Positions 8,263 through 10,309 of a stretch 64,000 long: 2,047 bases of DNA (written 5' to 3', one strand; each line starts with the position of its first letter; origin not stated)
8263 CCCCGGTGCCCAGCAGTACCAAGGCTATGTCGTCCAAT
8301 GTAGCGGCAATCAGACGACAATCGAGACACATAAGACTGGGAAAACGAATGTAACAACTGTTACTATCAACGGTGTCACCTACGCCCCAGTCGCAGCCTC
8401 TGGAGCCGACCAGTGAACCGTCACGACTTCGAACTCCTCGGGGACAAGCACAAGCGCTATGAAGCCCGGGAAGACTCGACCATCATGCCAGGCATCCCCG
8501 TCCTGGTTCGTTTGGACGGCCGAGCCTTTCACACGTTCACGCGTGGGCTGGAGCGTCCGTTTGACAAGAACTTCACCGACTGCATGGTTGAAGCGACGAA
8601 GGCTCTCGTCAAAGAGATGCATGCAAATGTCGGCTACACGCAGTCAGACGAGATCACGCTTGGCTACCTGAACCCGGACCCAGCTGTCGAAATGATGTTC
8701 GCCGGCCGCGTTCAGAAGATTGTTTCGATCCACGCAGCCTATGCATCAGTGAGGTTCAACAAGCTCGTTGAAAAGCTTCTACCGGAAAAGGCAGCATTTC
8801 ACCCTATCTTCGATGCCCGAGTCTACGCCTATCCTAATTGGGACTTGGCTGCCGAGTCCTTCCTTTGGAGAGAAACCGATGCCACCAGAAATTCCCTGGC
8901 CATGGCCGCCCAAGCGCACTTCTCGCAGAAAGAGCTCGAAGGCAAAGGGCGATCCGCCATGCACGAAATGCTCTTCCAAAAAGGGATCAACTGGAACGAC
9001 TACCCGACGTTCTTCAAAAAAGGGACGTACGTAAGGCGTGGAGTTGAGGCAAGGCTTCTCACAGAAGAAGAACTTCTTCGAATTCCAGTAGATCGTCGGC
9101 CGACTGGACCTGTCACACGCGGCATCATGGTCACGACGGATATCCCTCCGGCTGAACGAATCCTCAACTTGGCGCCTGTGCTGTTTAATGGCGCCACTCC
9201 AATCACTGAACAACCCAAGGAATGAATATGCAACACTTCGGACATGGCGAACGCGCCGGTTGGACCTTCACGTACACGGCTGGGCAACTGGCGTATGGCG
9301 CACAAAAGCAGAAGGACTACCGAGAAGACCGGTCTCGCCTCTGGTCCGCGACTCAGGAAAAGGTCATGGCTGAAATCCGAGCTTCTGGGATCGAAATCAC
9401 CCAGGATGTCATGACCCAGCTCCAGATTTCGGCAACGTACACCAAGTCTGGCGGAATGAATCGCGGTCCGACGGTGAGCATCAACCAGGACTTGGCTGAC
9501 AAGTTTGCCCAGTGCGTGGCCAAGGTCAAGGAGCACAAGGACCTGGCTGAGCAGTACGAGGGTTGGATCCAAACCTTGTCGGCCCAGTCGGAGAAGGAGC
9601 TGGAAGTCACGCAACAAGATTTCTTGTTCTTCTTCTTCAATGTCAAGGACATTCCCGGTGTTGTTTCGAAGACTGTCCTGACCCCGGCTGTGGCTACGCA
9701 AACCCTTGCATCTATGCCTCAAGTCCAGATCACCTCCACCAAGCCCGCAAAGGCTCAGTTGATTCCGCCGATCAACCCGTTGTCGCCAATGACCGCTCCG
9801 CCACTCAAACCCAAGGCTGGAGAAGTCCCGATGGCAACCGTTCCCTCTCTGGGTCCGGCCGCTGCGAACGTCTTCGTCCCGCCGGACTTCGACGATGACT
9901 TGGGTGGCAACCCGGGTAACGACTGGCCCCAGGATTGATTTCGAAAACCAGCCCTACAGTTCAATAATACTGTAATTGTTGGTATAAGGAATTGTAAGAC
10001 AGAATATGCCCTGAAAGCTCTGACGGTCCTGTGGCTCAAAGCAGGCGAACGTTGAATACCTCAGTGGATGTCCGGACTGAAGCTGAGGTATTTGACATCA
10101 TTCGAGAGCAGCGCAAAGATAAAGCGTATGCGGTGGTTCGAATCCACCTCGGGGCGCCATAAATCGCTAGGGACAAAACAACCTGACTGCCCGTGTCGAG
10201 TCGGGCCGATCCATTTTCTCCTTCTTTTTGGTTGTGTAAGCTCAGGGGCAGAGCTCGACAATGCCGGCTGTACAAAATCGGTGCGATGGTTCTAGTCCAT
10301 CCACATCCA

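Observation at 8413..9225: Thg1-like 3'-5' polymerase encoded next to a set of phage tRNAs, some with acceptor-stem mismatches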

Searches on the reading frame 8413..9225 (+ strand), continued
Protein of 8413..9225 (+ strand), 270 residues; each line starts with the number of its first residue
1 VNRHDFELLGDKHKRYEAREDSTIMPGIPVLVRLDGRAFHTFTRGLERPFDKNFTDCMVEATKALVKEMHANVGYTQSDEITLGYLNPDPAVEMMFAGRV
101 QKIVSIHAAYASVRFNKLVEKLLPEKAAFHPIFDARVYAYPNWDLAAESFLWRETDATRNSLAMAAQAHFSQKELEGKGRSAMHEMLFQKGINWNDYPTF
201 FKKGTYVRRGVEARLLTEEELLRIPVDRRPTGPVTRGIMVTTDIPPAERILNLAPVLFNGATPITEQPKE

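Call 89: fold_search(model_id=the predicted structure, library=pdb)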
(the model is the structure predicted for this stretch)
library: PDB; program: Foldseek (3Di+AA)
matches with E <= 10: 521; with E <= 0.001: 32
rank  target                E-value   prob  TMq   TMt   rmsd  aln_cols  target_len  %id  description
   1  4kgm_A                3.2e-19  1.00  0.66  0.77   7.6       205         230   36  Bacterial tRNA(HIS) Guanylyltransferase (Thg1)-Like Protein in complex with ATP (released 2013-08-14)
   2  4kgm_C                6.6e-19  1.00  0.72  0.85   6.8       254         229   29  Bacterial tRNA(HIS) Guanylyltransferase (Thg1)-Like Protein in complex with ATP (released 2013-08-14)
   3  4kgm_B                1.1e-18  1.00  0.66  0.78   7.6       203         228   36  Bacterial tRNA(HIS) Guanylyltransferase (Thg1)-Like Protein in complex with ATP (released 2013-08-14)
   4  4kgm_D                2.1e-18  1.00  0.66  0.79   7.6       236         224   30  Bacterial tRNA(HIS) Guanylyltransferase (Thg1)-Like Protein in complex with ATP (released 2013-08-14)
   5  4kgk_B                1.7e-17  1.00  0.65  0.80   8.5       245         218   28  Bacterial tRNA(HIS) Guanylyltransferase (Thg1)-Like Protein in complex with GTP (released 2013-08-14)
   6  4kgk_A                1.0e-16  1.00  0.63  0.80   8.2       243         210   29  Bacterial tRNA(HIS) Guanylyltransferase (Thg1)-Like Protein in complex with GTP (released 2013-08-14)
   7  4kgk_D                4.6e-16  1.00  0.62  0.79   8.5       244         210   28  Bacterial tRNA(HIS) Guanylyltransferase (Thg1)-Like Protein in complex with GTP (released 2013-08-14)
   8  4kgk_C                1.1e-15  1.00  0.62  0.80   8.1       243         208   28  Bacterial tRNA(HIS) Guanylyltransferase (Thg1)-Like Protein in complex with GTP (released 2013-08-14)
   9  3wbz_E                1.6e-15  1.00  0.64  0.65   9.0       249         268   21  Crystal structure of C. albicans tRNA(His) guanylyltransferase (Thg1) with ATP (released 2013-12-18)
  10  3wbz_D                2.4e-15  1.00  0.65  0.66   9.1       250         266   22  Crystal structure of C. albicans tRNA(His) guanylyltransferase (Thg1) with ATP (released 2013-12-18)
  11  3wc0_E                2.6e-15  1.00  0.65  0.72   6.5       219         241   24  Crystal structure of C. albicans tRNA(His) guanylyltransferase (Thg1) with GTP (released 2013-12-18)
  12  3wbz_H                3.7e-15  1.00  0.66  0.68   8.9       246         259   22  Crystal structure of C. albicans tRNA(His) guanylyltransferase (Thg1) with ATP (released 2013-12-18)
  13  5xox_A                5.3e-15  1.00  0.61  0.72   5.7       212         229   27  Crystal structure of tRNA(His) guanylyltranserase from Saccharomyces cerevisiae (released 2017-07-12)
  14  3wbz_C                9.1e-15  1.00  0.66  0.67   8.7       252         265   22  Crystal structure of C. albicans tRNA(His) guanylyltransferase (Thg1) with ATP (released 2013-12-18)
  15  3wbz_B                9.7e-15  1.00  0.63  0.69   5.1       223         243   23  Crystal structure of C. albicans tRNA(His) guanylyltransferase (Thg1) with ATP (released 2013-12-18)
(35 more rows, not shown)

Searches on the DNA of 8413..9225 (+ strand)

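Call 29: search_rna_families(sources=[L002, L005, L006], threshold=evalue, max_evalue=0.1)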
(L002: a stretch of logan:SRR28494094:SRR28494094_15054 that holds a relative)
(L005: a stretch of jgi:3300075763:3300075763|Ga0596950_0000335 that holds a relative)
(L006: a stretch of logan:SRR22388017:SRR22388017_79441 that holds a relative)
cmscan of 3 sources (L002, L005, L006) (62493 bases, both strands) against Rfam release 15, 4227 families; matches with E-value up to 0.1: 6.
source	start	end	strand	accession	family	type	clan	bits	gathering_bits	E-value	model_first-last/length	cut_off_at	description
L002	8350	8438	+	RF00005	tRNA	Gene; tRNA;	CL00001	56.1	29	2e-09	1-71/71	no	tRNA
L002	14745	14819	+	RF00005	tRNA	Gene; tRNA;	CL00001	52.1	29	2.5e-08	1-71/71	no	tRNA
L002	8449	8536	+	RF00005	tRNA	Gene; tRNA;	CL00001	41.5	29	2.1e-05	1-71/71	no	tRNA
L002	14828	14907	+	RF00005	tRNA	Gene; tRNA;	CL00001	39.3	29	8.4e-05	1-71/71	no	tRNA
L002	14745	14820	-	RF04354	Plastid-ycf2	Cis-reg;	-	36.9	65.7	0.00047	1-75/75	no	Plastid-ycf2 5UTR RNA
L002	11862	11941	+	RF00005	tRNA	Gene; tRNA;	CL00001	34.7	29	0.0016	1-71/71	no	tRNA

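Call 64: search_rna_families(sources=[L089, L090, L091], threshold=evalue, max_evalue=0.5, show_alignments=0)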
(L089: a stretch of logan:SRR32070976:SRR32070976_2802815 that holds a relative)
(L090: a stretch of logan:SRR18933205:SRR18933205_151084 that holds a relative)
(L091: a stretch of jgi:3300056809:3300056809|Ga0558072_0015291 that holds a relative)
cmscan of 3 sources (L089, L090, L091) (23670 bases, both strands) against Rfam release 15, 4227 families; matches with E-value up to 0.5: 9.
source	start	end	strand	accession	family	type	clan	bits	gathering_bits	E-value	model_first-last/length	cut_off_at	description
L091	13302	13374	+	RF00005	tRNA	Gene; tRNA;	CL00001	66.8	29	8.9e-13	1-71/71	no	tRNA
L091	13213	13287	+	RF00005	tRNA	Gene; tRNA;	CL00001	59.7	29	7.9e-11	1-71/71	no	tRNA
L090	2065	2152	+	RF00005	tRNA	Gene; tRNA;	CL00001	57.1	29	4.2e-10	1-71/71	no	tRNA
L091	7000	7088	+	RF00005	tRNA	Gene; tRNA;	CL00001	47.7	29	1.6e-07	1-71/71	no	tRNA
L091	10715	10796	+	RF00005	tRNA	Gene; tRNA;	CL00001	42.7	29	3.9e-06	1-71/71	no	tRNA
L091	13380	13459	+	RF00005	tRNA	Gene; tRNA;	CL00001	38.3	29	6.3e-05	1-71/71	no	tRNA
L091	7035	7088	-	RF04351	Plastid-psbl-rps4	Cis-reg;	-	25.4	68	0.2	1-53/53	no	Plastid-psbl-rps4 3UTR RNA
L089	2073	2135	+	RF00005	tRNA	Gene; tRNA;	CL00001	24.2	29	0.46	9-63/71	no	tRNA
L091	13240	13349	+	RF02553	YrlA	Gene; sRNA;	-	24.2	69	0.33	1-114/114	no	Y RNA-like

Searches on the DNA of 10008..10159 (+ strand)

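Call 96: build_rna_model(alignment_id=A3)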
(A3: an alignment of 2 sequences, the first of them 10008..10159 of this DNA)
Model R1 built from alignment A3 (2 sequences, 152 columns); structure: RNAalifold consensus.
model positions 152; base pairs 46; branch points 3; effective number of sequences 0.74; information 0.59 bits per position. Calibrated on 0.2 Mb of random sequence (short: E-values are rough).
structure used (alignment columns):
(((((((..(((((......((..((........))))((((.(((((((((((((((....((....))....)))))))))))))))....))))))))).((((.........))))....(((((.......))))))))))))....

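Call 99: search_with_rna_model(model_id=R1, sources=[window, L002, L005, L006, L009, L010, L011, L012, L013, L014, L015, L016, L017, L018, L019, L020, L021, L022, L023, L024, L025, L026, L027, L028, L029, L030, L031, L032, L033, L034, L035, L036, L037, L038, L039, L040, L041, L042, L043, L044, L045, L046, L047, L048, L049, L050, L051, L052, L053, L054, L055, L056, L057, L058, L059, L060, L061, L062, L063, L064, L065, L066, L067, L068, L069, L070, L071, L072, L073, L074, L075, L076, L077, L078, L079, L080, L081, L082, L083, L084, L085, L086, L087, L088, L089, L090, L091, L092, L093, L094, L095, L096, L097, L098, L099, L100], max_evalue=1)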
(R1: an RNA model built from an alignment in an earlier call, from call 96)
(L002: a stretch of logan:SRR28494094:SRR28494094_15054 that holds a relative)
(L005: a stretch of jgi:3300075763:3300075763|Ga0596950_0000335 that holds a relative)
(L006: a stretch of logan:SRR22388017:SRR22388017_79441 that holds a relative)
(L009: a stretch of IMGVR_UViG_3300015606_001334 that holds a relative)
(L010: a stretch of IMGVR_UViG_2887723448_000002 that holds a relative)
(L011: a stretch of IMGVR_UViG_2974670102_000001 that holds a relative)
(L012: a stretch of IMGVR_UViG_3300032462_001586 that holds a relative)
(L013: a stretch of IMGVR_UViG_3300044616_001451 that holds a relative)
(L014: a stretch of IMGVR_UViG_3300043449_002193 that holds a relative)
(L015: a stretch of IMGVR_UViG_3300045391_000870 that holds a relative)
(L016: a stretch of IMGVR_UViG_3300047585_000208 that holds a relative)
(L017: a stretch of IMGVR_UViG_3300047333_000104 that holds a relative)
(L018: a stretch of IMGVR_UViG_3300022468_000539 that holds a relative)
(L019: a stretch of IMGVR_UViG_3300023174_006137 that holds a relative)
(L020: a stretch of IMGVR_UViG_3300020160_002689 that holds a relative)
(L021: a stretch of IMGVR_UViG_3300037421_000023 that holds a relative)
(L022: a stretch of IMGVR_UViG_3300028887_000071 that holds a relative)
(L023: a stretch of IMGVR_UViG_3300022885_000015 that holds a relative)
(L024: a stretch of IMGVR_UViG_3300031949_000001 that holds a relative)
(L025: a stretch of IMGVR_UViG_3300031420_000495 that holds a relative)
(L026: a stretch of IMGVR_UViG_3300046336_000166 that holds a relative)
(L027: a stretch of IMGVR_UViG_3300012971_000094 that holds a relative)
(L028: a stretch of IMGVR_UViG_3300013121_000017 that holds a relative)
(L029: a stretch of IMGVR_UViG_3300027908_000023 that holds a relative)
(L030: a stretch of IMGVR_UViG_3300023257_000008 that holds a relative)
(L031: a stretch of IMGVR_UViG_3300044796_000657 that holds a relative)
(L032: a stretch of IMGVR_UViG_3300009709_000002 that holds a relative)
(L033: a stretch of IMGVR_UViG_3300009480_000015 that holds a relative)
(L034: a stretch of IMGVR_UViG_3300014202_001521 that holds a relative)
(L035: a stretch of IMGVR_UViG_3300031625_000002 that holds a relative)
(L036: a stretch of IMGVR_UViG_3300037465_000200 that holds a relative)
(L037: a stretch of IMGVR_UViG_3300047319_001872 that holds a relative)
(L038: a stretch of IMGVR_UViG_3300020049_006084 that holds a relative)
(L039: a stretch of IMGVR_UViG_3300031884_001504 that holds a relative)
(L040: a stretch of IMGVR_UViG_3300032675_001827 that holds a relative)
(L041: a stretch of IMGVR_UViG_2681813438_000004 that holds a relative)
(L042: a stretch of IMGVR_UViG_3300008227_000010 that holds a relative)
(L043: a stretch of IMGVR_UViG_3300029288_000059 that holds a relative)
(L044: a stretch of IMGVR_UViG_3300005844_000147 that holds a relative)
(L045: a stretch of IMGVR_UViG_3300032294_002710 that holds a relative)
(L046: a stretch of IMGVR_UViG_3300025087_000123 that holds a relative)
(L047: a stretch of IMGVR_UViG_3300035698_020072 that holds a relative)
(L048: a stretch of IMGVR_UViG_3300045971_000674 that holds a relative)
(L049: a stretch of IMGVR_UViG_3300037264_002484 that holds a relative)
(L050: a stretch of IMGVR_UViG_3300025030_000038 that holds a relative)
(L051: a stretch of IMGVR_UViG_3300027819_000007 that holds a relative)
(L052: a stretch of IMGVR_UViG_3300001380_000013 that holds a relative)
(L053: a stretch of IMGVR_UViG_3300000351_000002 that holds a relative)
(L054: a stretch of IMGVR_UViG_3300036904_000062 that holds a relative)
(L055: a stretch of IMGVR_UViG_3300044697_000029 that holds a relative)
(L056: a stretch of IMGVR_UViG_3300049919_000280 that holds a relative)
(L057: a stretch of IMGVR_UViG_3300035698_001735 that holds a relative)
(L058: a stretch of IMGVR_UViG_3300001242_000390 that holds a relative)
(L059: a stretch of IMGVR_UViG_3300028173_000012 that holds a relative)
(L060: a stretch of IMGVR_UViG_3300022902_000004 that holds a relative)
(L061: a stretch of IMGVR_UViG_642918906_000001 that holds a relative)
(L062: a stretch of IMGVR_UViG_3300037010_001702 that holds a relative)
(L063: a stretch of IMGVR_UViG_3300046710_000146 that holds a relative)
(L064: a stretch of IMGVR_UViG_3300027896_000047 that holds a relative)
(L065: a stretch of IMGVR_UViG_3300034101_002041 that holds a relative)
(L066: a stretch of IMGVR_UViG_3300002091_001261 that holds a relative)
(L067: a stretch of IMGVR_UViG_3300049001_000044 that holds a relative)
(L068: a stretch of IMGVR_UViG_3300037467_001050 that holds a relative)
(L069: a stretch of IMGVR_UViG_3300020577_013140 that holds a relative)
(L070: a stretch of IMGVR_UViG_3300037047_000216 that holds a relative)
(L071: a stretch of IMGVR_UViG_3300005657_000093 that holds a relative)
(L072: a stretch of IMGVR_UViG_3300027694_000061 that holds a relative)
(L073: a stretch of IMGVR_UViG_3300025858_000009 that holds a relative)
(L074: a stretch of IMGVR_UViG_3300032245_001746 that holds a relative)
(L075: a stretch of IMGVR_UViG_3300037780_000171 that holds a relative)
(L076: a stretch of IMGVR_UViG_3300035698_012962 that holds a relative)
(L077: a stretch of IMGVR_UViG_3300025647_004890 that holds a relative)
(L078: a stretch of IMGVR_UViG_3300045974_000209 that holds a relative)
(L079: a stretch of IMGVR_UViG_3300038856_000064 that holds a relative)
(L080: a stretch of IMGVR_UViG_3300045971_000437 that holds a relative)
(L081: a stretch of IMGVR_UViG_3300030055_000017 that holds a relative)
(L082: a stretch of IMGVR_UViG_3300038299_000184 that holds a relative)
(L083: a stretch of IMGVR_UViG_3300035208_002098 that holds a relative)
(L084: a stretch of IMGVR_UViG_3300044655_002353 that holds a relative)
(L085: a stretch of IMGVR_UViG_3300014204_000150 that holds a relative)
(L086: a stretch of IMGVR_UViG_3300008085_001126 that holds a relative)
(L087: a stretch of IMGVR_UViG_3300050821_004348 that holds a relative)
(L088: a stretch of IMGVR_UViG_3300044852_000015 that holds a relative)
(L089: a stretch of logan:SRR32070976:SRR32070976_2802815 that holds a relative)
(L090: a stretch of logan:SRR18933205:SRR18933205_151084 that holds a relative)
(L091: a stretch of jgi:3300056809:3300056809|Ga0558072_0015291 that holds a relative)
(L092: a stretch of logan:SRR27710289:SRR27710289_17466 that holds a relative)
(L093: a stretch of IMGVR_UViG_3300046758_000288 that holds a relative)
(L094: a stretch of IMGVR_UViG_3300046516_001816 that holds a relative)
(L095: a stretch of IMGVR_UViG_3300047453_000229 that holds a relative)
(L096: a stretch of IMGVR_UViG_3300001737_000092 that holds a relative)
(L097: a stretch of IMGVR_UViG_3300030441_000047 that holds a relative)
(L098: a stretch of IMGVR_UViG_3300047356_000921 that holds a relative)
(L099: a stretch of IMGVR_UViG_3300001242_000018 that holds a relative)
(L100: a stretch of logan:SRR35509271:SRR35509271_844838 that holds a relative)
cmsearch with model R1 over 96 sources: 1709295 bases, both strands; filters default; matches with E-value up to 1: 44.
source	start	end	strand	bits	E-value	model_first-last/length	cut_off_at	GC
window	10008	10159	+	184.8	2.9e-47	1-152/152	no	0.55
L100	17318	17469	+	184.8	2.9e-47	1-152/152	no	0.55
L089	1997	2146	+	180.3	4.9e-46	1-152/152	no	0.5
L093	8643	8716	+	43.3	1.1e-08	1-152/152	no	0.61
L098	1411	1484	+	43.3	1.1e-08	1-152/152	no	0.61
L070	14907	14983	+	39.8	1e-07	1-152/152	no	0.61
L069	9852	9954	+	39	1.7e-07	1-152/152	no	0.59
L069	1628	1701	+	38.5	2.3e-07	1-152/152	no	0.51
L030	18814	18890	+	36.4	8.7e-07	1-152/152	no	0.61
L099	611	685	-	36.1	1.1e-06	1-152/152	no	0.48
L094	3720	3795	+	35.7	1.3e-06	1-152/152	no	0.54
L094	3568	3644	+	35.5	1.5e-06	1-152/152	no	0.57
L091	13302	13377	+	35.4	1.7e-06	1-152/152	no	0.53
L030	18893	18968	+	34.3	3.3e-06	1-152/152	no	0.55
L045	13412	13485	+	32.3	1.1e-05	1-152/152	no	0.54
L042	1856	1931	+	32.1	1.3e-05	1-152/152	no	0.46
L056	3845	3921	+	31.9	1.5e-05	1-152/152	no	0.49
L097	6050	6125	-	31.8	1.5e-05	1-152/152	no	0.53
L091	13213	13290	+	31.5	1.9e-05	1-152/152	no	0.55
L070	14828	14904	+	30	4.9e-05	1-152/152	no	0.65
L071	3440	3515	+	28.7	0.00011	1-152/152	no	0.55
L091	13379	13463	+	28.6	0.00011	1-152/152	no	0.53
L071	5029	5102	+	28.6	0.00012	1-152/152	no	0.61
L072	949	1022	+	28.6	0.00012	1-152/152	no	0.61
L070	17449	17525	+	26.8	0.00035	1-152/152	no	0.56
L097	3859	3933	-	26.2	0.00051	1-152/152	no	0.48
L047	12286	12370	+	26.2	0.00051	1-152/152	no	0.53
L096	2229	2359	+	26.2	0.00052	1-152/152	no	0.38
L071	3863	3938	+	26.2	0.00052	1-152/152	no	0.62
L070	18103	18176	+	25.8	0.00066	1-152/152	no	0.66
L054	4172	4246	+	25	0.0011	1-152/152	no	0.64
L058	5361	5453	+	24.8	0.0012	1-152/152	no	0.59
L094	4076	4152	+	24.1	0.002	1-152/152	no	0.49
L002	14827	14911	+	23.2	0.0035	1-152/152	no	0.55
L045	14070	14136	+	23.1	0.0037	1-152/152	no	0.48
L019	1831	1905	+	22.4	0.0055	1-152/152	no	0.52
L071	3948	4035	+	22.1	0.0069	1-152/152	no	0.62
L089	2036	2083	-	20.9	0.014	44-91/152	no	0.42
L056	5060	5098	+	19.9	0.027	103-141/152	no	0.49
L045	13323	13408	+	19.2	0.042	1-152/152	no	0.59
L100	4672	4757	+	19.1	0.046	1-152/152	no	0.57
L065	11448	11517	+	19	0.047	1-152/152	no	0.56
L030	16591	16667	+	18.7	0.059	1-152/152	no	0.53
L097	5955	6043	-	15.2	0.51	1-152/152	no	0.55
